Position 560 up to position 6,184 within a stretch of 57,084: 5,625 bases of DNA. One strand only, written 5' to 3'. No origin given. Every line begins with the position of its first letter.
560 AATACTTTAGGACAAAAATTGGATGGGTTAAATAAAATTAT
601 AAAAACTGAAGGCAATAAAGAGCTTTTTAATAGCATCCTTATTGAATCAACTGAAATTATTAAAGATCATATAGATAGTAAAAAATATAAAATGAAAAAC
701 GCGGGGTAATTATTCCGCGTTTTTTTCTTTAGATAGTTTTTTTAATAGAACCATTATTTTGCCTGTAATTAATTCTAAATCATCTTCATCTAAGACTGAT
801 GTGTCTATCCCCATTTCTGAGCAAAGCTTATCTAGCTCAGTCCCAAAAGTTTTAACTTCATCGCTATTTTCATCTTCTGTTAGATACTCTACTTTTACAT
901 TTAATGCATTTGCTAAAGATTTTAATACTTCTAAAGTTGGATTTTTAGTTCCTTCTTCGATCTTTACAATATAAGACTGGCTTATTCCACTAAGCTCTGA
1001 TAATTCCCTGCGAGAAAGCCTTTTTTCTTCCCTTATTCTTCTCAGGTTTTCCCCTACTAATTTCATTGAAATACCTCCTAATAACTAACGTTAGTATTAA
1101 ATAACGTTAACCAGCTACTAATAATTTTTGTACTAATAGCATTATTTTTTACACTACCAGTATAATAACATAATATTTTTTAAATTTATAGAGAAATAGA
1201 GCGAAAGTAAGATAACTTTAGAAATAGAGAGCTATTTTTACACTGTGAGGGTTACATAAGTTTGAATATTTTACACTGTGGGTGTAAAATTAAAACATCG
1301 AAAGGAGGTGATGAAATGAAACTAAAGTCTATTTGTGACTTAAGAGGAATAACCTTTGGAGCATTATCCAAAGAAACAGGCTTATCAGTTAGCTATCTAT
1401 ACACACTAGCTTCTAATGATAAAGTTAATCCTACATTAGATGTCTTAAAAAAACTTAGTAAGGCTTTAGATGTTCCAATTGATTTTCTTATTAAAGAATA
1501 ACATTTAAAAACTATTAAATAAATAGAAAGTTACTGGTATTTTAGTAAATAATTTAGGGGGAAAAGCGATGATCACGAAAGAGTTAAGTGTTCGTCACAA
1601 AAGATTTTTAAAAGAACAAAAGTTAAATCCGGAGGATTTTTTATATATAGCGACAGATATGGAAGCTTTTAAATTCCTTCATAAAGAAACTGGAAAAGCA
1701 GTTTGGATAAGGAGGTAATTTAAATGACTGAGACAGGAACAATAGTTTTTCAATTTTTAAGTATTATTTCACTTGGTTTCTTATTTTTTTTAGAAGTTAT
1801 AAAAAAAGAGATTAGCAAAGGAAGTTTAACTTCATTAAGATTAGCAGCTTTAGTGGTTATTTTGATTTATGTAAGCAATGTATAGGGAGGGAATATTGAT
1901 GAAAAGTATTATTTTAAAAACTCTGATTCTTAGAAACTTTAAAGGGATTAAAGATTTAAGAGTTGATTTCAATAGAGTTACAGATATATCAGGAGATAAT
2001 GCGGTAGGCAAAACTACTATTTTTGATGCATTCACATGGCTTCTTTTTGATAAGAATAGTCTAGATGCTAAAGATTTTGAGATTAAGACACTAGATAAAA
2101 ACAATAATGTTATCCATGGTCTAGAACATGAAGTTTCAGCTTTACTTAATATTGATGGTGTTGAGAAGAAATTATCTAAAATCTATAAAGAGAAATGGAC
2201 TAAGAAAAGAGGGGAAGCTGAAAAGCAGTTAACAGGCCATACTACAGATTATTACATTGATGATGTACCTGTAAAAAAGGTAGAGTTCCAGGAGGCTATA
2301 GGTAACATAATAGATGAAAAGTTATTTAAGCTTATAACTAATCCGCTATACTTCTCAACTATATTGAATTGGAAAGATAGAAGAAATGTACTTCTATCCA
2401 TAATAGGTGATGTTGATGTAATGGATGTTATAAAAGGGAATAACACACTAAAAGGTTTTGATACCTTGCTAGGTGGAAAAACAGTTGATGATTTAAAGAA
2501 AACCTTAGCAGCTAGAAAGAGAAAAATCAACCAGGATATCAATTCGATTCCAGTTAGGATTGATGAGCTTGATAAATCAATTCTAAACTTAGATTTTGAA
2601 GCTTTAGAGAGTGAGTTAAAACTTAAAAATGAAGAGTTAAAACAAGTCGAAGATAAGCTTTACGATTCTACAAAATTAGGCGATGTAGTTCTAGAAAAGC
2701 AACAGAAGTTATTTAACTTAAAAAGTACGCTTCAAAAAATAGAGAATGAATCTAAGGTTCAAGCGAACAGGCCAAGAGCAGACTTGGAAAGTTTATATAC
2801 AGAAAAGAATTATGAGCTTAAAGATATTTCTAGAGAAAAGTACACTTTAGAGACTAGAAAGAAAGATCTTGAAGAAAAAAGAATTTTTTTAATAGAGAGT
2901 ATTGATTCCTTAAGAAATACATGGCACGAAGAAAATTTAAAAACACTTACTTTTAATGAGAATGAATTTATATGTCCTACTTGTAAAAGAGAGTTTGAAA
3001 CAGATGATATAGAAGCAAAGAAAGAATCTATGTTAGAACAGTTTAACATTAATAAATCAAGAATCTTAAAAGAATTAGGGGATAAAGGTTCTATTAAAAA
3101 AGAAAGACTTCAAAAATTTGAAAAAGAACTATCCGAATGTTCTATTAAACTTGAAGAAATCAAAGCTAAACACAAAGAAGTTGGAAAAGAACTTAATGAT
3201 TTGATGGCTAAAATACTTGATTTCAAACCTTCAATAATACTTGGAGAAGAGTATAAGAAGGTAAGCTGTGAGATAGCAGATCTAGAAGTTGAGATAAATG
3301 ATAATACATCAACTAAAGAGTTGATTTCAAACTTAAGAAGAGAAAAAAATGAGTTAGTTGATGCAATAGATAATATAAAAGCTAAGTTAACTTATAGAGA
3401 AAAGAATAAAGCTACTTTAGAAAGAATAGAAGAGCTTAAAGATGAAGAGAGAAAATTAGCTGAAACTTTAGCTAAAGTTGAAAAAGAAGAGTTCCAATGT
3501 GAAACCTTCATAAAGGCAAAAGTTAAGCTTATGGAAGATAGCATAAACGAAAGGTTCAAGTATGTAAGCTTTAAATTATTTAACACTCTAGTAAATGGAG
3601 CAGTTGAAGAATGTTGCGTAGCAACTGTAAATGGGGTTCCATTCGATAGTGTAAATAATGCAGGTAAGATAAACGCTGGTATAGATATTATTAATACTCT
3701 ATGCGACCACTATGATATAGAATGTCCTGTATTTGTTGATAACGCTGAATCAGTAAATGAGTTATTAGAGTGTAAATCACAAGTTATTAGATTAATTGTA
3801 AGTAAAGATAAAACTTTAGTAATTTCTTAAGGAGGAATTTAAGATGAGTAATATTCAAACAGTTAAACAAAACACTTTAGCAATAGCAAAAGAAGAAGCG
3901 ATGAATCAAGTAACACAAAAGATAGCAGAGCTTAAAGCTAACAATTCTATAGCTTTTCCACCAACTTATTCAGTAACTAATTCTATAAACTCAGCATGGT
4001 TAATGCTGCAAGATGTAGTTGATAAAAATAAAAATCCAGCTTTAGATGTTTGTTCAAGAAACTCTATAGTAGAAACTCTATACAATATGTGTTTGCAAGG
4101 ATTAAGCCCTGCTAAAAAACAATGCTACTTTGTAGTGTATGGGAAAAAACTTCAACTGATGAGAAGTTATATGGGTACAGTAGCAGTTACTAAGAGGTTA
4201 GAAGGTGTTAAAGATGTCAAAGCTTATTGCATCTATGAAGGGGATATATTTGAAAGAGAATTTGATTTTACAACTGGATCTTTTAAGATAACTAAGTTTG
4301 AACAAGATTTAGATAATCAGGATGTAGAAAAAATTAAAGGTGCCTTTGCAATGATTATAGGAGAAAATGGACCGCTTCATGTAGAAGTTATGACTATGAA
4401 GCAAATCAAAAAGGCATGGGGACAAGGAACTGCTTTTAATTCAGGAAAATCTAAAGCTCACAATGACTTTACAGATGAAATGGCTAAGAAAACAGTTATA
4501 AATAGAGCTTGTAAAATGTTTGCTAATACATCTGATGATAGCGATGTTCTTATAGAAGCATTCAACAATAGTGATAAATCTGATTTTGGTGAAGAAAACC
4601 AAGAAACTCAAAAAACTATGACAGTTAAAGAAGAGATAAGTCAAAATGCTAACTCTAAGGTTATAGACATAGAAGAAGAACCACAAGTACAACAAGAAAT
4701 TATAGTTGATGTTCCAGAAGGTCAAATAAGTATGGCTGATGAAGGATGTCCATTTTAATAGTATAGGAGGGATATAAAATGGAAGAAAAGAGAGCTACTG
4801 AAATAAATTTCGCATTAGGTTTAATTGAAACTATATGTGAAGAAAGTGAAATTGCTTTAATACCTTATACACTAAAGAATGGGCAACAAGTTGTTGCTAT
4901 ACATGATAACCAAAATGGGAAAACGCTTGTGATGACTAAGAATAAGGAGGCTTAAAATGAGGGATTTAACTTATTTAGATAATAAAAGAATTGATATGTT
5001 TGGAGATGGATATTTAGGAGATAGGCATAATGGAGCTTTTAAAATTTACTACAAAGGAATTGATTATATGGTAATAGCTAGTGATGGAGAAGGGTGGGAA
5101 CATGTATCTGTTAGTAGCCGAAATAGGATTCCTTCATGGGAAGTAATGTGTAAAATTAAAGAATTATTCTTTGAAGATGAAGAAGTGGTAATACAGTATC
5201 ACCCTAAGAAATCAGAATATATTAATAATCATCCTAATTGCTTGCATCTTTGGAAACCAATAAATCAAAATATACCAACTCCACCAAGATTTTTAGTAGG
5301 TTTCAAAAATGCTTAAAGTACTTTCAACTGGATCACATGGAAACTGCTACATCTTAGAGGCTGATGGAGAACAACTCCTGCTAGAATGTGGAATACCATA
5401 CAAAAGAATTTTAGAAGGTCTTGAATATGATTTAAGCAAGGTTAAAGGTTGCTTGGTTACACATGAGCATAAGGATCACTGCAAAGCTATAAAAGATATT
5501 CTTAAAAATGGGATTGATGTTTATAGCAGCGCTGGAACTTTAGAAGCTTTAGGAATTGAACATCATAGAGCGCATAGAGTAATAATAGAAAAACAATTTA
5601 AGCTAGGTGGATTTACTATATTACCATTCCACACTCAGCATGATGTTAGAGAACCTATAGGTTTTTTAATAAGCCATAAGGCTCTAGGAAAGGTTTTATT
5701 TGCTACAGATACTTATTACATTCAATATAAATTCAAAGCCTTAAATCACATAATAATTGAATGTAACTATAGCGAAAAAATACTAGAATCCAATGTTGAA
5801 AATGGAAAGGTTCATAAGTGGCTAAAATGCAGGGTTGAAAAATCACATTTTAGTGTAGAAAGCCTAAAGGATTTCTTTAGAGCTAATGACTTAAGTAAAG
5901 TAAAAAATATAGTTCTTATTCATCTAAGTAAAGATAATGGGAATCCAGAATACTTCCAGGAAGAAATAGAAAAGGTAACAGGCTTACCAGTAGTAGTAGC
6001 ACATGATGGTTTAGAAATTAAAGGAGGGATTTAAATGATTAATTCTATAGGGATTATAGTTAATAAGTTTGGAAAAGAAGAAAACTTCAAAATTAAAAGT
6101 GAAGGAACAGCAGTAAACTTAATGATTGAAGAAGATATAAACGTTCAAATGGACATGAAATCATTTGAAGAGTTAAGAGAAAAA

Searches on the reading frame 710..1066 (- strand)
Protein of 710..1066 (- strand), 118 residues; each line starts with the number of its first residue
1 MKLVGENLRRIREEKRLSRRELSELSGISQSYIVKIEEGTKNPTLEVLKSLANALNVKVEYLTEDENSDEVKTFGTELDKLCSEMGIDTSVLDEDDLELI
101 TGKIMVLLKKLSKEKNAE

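Call 24: search_protein_families(library=pfam, proteins=[window:710-1066:-], max_evalue=0.01)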
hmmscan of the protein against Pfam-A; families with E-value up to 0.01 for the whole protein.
window:710-1066:- (118 aa): 6 families
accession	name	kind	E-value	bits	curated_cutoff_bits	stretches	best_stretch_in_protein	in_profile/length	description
PF01381.28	HTH_3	-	7.8e-18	64.7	23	1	8-62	1-55/55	Helix-turn-helix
PF12844.13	HTH_19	-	1.2e-12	47.9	30.2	1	5-62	1-58/64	Helix-turn-helix domain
PF13560.12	HTH_31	-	4.2e-12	46.6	27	1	5-59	3-58/64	Helix-turn-helix domain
PF13443.12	HTH_26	-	5.6e-10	39.8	22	1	7-60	1-55/63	Cro/C1-type HTH DNA-binding domain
PF13413.12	HTH_25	-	1e-05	25.7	24.6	1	8-39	2-33/62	Helix-turn-helix domain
PF13412.12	HTH_24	-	0.0092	16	21.9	0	8-31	9-32/48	Winged helix-turn-helix DNA-binding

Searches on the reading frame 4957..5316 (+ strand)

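Call 24: search_protein_families(library=pfam, proteins=[window:4957-5316:+], max_evalue=0.01)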
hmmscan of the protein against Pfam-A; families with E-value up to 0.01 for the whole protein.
window:4957-5316:+ (119 aa): 1 family
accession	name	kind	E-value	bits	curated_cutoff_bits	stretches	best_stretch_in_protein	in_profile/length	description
PF24746.1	DUF7694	-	2e-31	108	27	1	39-102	1-65/66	Domain of unknown function (DUF7694)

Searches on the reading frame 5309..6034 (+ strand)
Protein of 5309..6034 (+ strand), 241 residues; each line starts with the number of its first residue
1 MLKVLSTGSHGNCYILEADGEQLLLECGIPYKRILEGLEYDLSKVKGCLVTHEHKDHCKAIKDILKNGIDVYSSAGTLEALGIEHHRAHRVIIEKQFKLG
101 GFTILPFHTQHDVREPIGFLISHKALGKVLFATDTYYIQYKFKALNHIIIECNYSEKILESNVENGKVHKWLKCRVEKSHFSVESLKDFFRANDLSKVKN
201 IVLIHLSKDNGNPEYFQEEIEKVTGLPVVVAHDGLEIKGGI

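Call 71: search_protein_families(library=pfam, proteins=[window:5309-6034:+], max_evalue=0.001)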
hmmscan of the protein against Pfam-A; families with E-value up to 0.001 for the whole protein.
window:5309-6034:+ (241 aa): 3 families
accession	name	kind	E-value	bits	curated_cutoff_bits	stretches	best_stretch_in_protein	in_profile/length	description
PF12706.13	Lactamase_B_2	-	5.6e-12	46.1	27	1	39-205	25-199/200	Beta-lactamase superfamily domain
PF00753.33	Lactamase_B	-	1.4e-07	32.1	22.7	1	8-76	3-75/196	Metallo-beta-lactamase superfamily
PF23023.1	Anti-Pycsar_Apyc1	-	4.2e-05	23.6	50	1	12-63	21-72/250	Anti-Pycsar protein Apyc1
